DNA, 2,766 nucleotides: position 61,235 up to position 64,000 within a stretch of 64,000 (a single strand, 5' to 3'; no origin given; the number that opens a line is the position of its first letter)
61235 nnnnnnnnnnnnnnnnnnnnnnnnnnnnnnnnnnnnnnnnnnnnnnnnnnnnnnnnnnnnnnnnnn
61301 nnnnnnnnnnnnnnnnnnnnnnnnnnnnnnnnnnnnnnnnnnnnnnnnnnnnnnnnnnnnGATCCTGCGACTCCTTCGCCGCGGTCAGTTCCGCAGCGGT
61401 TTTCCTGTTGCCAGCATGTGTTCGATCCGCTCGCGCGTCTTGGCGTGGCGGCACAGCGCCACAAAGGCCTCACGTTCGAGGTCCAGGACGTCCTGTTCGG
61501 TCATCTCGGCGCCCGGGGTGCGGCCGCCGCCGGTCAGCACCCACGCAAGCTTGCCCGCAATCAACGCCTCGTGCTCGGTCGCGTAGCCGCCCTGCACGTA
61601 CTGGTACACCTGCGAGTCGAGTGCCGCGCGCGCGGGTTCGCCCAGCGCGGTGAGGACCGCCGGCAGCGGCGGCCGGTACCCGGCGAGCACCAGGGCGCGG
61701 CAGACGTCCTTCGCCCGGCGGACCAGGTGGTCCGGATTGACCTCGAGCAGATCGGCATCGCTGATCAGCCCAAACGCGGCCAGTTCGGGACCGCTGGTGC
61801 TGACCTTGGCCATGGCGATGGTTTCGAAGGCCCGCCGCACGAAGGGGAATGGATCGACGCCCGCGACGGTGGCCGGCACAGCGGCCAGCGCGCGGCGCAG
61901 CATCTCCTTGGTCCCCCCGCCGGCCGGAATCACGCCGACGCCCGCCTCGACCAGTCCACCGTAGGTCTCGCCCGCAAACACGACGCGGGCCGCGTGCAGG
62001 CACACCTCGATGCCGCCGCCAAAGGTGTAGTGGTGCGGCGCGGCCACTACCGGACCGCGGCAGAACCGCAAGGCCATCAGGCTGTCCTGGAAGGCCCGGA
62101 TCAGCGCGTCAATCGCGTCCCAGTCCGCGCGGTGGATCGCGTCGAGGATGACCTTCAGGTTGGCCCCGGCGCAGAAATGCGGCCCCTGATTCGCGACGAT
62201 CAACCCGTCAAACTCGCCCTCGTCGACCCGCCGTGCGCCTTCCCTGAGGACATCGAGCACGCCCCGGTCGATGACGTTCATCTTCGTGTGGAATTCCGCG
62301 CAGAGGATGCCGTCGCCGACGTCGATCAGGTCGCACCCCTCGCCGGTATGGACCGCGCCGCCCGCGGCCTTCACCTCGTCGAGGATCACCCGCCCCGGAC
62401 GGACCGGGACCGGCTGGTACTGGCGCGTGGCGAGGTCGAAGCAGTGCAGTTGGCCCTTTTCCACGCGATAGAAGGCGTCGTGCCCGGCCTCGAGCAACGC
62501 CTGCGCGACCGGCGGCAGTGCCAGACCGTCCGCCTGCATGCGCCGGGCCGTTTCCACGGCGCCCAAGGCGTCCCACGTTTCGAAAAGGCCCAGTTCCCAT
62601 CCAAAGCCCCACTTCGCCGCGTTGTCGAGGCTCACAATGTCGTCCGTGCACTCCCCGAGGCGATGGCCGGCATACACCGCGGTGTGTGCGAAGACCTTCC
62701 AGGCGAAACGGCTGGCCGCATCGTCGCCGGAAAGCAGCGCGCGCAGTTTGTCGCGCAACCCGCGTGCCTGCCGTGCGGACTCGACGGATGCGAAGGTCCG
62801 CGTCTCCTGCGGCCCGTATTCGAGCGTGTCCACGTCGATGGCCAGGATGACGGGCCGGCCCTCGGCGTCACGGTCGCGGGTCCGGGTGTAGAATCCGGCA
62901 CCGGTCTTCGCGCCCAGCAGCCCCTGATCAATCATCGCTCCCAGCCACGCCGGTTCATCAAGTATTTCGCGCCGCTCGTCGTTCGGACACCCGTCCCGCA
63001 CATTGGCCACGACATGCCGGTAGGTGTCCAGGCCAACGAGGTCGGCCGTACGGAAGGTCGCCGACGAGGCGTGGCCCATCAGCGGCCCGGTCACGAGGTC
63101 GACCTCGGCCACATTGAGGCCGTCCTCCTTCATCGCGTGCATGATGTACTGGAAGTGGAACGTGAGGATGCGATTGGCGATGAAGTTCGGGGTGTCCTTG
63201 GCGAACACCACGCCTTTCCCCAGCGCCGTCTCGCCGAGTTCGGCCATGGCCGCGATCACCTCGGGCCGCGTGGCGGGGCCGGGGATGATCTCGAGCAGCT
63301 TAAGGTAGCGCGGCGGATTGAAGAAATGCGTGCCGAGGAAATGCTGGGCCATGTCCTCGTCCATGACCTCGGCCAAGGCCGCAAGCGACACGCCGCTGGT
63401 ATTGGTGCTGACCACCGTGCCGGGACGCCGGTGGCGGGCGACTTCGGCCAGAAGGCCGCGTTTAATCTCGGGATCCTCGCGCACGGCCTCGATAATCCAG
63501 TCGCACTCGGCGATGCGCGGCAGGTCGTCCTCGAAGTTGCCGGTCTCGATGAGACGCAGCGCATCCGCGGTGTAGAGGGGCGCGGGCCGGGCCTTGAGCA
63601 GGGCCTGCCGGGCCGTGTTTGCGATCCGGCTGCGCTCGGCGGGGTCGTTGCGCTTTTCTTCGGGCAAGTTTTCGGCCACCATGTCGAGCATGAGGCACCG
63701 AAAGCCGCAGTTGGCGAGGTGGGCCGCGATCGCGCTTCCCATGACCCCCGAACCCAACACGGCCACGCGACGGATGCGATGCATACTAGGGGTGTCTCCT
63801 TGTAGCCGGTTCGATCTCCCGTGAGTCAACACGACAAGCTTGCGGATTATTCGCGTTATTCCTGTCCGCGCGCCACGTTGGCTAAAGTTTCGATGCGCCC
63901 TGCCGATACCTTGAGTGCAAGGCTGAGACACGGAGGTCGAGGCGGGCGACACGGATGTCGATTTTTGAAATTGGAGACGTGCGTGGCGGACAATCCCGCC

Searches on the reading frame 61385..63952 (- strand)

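Call 61: search_protein_families(library=pfam, proteins=[window:61385-63952:-], max_evalue=0.000001)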
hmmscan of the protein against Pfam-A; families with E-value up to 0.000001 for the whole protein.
window:61385-63952:- (855 aa): 3 families
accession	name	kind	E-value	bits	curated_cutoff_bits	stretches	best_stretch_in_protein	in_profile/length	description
PF02737.24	3HCDH_N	-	2.3e-40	138.9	22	1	63-253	2-179/180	3-hydroxyacyl-CoA dehydrogenase, NAD binding domain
PF00725.27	3HCDH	-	1.7e-14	54.5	22.1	1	257-356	2-96/97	3-hydroxyacyl-CoA dehydrogenase, C-terminal domain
PF00378.25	ECH_1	-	1.1e-08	35.2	27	1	557-687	16-143/251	Enoyl-CoA hydratase/isomerase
